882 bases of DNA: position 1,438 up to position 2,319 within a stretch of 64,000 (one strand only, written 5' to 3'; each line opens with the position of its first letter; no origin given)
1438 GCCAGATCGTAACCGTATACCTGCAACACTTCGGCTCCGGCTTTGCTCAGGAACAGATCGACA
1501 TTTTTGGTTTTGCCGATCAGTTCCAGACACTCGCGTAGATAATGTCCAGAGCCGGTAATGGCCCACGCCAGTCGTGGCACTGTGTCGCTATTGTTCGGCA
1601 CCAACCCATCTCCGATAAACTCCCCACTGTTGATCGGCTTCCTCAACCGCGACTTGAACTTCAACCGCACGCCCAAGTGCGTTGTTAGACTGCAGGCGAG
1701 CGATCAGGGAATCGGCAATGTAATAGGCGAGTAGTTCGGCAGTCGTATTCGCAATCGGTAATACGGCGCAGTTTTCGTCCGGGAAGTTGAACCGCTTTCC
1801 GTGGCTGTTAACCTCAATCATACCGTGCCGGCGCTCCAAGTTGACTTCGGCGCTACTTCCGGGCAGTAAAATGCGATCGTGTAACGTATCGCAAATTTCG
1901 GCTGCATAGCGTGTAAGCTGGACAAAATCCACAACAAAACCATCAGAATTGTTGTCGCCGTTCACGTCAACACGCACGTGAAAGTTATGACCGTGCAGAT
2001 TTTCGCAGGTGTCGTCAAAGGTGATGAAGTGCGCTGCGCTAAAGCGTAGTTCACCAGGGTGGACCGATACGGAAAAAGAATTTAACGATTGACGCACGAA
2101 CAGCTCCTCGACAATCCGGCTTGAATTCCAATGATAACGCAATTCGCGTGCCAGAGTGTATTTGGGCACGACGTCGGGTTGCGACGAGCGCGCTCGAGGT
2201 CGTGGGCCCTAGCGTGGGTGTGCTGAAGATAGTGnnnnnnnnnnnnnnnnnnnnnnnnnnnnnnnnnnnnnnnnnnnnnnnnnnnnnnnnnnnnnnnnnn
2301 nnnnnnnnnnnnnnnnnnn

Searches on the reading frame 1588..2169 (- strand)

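Call 9: search_protein_families(library=pfam, proteins=[window:1588-2169:-])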
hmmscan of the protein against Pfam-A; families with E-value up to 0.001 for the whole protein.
window:1588-2169:- (193 aa): 1 family
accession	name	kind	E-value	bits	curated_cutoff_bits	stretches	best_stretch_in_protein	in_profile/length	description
PF01242.24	PTPS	-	9.4e-20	71.2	22.4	1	41-186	6-119/121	6-pyruvoyl tetrahydropterin synthase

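Call 57: search_protein_families(library=ncbifam, proteins=[window:1588-2169:-], max_evalue=0.01)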
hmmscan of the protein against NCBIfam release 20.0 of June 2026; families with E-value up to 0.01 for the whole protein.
window:1588-2169:- (193 aa): 2 families
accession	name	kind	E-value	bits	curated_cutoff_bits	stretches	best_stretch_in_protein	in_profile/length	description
TIGR00039.1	6PTHBS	subfamily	1.4e-17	64.1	125.5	1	40-149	7-119/124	6-pyruvoyl tetrahydropterin synthase/6-carboxytetrahydropterin synthase family protein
TIGR03367.1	queuosine_QueD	equivalog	2.3e-17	63.2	89.25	1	40-155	5-90/92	6-carboxytetrahydropterin synthase QueD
